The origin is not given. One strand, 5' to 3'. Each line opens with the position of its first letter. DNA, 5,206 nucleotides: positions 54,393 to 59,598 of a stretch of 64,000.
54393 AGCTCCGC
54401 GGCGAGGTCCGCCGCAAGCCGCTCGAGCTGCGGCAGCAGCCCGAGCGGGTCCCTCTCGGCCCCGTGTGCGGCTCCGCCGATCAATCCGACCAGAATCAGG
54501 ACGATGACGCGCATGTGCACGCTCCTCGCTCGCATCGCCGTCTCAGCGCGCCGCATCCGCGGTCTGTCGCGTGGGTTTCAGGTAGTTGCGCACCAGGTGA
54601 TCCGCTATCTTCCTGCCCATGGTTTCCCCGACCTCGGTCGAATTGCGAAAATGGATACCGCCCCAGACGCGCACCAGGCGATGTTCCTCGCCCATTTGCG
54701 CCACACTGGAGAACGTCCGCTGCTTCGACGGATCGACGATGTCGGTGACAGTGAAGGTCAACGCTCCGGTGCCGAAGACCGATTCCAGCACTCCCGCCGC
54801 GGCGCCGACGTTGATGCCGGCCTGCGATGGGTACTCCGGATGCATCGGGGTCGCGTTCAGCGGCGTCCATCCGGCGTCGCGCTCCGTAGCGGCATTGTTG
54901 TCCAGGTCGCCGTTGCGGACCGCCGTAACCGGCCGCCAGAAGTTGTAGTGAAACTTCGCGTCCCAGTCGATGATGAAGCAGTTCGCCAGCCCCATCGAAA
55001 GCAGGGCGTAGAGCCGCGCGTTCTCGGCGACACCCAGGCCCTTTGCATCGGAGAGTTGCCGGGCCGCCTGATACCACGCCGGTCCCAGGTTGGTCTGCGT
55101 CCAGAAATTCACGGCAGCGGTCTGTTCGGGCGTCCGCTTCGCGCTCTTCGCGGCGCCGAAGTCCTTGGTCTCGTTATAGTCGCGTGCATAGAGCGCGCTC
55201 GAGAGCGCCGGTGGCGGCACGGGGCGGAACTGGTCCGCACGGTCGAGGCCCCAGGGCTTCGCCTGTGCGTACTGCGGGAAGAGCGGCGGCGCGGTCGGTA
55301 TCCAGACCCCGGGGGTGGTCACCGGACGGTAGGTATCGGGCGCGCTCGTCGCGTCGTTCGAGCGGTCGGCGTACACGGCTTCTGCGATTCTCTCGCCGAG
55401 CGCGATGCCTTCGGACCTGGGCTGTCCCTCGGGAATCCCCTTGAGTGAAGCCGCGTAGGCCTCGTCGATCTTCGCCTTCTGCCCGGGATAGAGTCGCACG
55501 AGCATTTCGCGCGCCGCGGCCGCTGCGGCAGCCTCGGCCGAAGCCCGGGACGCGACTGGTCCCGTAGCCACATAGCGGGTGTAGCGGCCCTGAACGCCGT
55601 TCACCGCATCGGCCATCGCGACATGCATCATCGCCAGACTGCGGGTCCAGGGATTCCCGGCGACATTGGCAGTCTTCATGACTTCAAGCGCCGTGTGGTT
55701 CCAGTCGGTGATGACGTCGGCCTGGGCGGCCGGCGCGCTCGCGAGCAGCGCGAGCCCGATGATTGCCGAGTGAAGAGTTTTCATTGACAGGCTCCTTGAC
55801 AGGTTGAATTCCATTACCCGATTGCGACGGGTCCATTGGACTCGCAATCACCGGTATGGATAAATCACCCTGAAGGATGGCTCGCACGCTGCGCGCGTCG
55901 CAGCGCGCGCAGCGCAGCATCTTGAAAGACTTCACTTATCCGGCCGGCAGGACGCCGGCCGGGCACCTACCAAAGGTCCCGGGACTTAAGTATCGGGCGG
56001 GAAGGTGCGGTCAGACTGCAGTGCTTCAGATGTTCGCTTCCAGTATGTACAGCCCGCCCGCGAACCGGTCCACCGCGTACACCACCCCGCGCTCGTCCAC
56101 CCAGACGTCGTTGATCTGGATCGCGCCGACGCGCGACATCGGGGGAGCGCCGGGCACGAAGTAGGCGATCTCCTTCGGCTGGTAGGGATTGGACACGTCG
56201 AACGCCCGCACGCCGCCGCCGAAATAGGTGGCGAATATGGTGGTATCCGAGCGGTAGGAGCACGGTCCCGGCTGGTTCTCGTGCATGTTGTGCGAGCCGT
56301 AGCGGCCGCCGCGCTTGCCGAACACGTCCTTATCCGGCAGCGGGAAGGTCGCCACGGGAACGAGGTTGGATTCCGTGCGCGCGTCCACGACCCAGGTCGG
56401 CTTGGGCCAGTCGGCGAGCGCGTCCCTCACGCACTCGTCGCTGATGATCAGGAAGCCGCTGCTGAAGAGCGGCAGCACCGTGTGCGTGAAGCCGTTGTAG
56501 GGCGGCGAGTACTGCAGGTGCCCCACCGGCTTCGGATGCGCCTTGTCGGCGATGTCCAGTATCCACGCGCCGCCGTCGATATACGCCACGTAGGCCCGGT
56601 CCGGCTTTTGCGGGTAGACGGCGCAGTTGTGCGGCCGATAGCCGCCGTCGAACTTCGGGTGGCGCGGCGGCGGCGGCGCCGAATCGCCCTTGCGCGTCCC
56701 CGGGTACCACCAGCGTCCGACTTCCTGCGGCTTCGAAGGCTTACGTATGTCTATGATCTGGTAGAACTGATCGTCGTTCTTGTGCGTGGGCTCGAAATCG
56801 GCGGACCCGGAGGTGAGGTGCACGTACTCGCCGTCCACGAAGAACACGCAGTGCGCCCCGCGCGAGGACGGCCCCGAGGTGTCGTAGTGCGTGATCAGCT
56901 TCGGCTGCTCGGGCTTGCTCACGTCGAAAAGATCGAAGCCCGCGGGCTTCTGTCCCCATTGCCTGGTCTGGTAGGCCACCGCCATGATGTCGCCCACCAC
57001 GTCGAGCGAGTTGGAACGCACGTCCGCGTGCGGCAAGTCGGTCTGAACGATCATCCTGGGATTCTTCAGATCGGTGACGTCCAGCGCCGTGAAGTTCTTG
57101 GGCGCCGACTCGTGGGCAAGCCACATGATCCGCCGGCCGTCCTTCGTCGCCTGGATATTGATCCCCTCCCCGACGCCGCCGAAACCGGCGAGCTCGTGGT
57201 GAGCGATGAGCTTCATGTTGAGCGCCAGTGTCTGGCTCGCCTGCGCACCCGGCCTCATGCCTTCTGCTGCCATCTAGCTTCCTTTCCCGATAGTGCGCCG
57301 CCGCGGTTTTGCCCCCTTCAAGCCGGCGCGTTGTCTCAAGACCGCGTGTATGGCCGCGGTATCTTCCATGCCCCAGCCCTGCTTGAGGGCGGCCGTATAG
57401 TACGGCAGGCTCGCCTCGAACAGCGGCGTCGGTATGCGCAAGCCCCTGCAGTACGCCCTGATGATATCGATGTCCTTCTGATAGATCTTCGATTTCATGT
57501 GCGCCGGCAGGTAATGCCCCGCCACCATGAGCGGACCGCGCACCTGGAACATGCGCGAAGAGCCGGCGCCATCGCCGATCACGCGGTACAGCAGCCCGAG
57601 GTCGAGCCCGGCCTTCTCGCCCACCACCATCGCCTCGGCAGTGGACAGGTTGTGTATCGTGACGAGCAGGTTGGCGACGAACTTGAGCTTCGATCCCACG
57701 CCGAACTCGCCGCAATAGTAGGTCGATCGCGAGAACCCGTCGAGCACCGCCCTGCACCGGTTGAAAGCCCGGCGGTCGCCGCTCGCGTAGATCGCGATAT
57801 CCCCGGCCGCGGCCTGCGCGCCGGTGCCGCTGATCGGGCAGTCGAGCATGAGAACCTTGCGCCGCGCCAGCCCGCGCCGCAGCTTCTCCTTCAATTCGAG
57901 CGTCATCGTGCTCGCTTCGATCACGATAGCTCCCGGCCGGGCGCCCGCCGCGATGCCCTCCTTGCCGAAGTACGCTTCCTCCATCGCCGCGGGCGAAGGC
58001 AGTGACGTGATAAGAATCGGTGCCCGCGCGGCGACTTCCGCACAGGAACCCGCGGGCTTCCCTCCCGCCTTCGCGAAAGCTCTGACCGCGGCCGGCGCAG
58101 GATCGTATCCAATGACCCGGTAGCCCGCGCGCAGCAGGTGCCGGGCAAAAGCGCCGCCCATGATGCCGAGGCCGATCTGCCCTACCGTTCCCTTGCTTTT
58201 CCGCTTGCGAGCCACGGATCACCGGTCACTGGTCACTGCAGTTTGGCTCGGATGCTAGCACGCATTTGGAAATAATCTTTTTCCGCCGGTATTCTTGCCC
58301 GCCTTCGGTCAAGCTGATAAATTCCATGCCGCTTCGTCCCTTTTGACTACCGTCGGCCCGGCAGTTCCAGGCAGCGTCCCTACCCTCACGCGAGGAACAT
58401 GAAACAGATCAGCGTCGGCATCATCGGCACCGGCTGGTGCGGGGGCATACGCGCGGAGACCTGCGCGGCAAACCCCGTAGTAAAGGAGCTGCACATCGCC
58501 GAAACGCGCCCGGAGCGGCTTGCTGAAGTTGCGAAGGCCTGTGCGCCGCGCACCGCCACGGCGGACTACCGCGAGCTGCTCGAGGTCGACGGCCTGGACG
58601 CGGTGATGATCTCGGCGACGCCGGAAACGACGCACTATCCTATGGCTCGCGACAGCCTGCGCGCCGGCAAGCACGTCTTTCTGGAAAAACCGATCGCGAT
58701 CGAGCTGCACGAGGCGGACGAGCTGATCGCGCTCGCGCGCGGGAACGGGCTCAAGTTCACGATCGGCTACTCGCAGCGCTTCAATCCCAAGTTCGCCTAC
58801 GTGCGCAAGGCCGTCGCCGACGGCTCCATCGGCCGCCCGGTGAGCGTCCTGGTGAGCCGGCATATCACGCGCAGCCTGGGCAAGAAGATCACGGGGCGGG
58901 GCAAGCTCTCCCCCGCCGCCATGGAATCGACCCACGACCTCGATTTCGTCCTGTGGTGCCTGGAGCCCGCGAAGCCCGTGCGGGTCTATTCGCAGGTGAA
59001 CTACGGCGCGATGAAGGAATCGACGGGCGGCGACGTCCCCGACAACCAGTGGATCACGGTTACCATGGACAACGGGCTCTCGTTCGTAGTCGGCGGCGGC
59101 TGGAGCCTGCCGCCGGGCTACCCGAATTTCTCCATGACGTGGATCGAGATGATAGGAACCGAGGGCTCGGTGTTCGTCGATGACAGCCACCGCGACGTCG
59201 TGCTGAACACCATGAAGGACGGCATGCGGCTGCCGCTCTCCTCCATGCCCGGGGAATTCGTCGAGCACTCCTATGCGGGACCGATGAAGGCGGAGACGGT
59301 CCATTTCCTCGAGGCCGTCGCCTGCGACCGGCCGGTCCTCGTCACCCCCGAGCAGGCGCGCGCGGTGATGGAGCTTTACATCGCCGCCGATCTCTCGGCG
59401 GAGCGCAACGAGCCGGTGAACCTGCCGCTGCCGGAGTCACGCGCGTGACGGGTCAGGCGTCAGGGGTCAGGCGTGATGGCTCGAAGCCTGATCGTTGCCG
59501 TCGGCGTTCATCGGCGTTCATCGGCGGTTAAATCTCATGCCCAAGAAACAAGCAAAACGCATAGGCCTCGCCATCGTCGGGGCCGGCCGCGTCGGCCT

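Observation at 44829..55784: Candidate periplasmic metal/redox sensing operon: haloperoxidase-like protein, CxxCH protein, 4x Tat-SBP, SCO1, hybrid kinase, with LuxR regulator and CobW GTPase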

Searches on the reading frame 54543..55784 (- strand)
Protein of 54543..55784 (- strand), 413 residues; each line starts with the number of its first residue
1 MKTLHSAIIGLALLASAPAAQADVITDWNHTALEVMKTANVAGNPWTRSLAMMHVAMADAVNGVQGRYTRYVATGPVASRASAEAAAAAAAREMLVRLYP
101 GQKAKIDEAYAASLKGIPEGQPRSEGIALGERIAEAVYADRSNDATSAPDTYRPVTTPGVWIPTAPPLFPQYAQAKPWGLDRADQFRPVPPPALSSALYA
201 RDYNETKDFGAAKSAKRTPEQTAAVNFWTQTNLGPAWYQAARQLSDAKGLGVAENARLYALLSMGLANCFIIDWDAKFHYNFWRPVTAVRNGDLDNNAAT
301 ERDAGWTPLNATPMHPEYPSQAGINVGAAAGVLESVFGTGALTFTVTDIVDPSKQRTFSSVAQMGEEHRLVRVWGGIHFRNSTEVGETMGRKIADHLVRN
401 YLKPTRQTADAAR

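Call 4: search_protein_families(library=pfam, proteins=[window:54543-55784:-], max_evalue=0.01)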
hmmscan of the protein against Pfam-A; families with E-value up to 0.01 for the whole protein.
window:54543-55784:- (413 aa): 2 families
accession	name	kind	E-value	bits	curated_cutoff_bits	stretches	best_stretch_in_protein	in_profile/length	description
PF22778.2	VCPO_2nd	-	0.0035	17.8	27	0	284-395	40-161/177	VCPO second helical-bundle domain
PF17897.7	VCPO_N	-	0.0035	17.6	29.3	1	25-114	15-121/216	Vanadium chloroperoxidase N-terminal domain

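Call 5: search_protein_families(library=ncbifam, proteins=[window:54543-55784:-], max_evalue=0.01)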
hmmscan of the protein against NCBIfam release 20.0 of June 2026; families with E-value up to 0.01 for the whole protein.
window:54543-55784:- (413 aa): 0 families

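Call 19: search_solved_structures(query=window:54543-55784:-, max_evalue=1, show_alignments=2)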
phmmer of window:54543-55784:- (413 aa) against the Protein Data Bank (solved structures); distinct sequences matched with E-value up to 1: 10.
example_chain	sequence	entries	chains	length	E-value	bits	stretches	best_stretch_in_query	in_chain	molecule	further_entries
4cit_A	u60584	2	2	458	9.6e-25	90.8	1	121-399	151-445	VANADIUM-DEPENDENT HALOPEROXIDASE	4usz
1vng_A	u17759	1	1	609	2.6e-07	33.4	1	25-321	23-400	VANADIUM CHLOROPEROXIDASE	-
1idu_A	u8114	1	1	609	3.2e-07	33.1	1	25-321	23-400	VANADIUM CHLOROPEROXIDASE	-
1idq_A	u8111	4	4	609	3.3e-07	33.1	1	25-321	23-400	VANADIUM CHLOROPEROXIDASE | VANADIUM-CONTAINING CHLOROPEROXIDASE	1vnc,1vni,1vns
3bb0_A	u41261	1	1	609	3.3e-07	33.1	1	25-321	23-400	Vanadium chloroperoxidase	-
1vnh_A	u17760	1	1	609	3.9e-07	32.8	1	25-321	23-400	VANADIUM CHLOROPEROXIDASE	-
1vne_A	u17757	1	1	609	3.9e-07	32.8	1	25-321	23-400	VANADIUM CHLOROPEROXIDASE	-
1vnf_A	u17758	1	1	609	2.8e-06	30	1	25-321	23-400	VANADIUM CHLOROPEROXIDASE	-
9ptr_A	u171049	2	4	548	1.3e-05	27.8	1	168-391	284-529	Vanadium-dependent haloperoxidase | Vanadium haloperoxidase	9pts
9l8x_B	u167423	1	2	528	0.011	18.2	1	306-399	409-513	Vanadium-dependent haloperoxidase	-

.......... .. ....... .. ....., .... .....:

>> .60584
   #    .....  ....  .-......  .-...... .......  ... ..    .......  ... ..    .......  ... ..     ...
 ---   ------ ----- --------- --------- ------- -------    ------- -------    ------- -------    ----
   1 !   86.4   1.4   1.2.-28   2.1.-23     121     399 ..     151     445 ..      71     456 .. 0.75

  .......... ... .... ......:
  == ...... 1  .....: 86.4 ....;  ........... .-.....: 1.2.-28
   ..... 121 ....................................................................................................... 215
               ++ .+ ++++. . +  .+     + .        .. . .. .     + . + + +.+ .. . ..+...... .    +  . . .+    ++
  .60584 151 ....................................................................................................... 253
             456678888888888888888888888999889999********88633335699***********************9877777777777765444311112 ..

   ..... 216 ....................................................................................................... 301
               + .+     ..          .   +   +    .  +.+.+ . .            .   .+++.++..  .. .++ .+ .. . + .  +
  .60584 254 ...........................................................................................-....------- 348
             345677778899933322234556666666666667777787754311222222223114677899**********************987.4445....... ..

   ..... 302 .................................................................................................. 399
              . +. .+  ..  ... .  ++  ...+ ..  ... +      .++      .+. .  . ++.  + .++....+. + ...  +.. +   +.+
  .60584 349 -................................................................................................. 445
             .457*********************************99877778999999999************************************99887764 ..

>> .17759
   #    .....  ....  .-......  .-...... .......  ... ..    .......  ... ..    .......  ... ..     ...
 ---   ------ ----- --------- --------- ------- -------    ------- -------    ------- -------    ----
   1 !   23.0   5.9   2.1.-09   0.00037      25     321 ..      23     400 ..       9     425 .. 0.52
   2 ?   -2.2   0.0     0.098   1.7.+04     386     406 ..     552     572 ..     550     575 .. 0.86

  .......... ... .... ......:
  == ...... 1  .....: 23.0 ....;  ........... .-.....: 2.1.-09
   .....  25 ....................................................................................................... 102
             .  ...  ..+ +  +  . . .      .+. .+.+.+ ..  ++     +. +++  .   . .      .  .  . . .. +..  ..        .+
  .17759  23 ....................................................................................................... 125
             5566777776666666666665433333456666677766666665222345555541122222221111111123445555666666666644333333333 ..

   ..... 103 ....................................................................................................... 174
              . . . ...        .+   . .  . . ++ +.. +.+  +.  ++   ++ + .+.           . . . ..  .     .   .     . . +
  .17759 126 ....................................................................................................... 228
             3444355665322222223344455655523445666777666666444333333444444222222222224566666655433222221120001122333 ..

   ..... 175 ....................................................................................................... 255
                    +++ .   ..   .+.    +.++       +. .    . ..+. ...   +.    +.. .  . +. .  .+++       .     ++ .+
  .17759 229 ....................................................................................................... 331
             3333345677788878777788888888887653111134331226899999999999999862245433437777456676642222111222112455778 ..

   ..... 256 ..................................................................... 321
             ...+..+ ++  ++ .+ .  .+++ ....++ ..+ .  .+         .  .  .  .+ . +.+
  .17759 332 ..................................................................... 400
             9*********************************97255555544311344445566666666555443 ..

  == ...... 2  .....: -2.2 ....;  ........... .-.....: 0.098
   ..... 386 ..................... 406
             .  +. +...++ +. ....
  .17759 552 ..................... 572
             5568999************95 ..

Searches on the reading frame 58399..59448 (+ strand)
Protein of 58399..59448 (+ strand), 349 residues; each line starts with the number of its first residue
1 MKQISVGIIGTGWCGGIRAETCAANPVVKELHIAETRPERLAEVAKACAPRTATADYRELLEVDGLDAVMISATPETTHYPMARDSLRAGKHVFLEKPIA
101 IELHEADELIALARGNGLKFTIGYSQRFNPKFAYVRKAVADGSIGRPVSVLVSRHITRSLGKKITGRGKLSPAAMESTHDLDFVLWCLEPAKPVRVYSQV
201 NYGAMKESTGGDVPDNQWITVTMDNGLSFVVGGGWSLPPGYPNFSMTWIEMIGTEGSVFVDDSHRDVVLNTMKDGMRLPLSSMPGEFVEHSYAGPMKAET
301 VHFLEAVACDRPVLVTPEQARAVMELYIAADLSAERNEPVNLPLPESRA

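Call 91: search_protein_families(library=pfam, proteins=[window:58399-59448:+], max_evalue=0.0001)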
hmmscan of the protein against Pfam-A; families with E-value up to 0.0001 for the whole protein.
window:58399-59448:+ (349 aa): 3 families
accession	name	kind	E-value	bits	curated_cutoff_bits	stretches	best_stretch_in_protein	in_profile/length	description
PF01408.29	GFO_IDH_MocA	-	5.3e-22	79.2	24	1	4-124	1-120/120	Oxidoreductase family, NAD-binding Rossmann fold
PF22725.1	GFO_IDH_MocA_C3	-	2e-09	38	27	1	132-258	1-123/124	GFO/IDH/MocA C-terminal domain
PF02894.22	GFO_IDH_MocA_C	-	3.8e-09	37.1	22.9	1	136-342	1-218/218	Oxidoreductase family, C-terminal alpha/beta domain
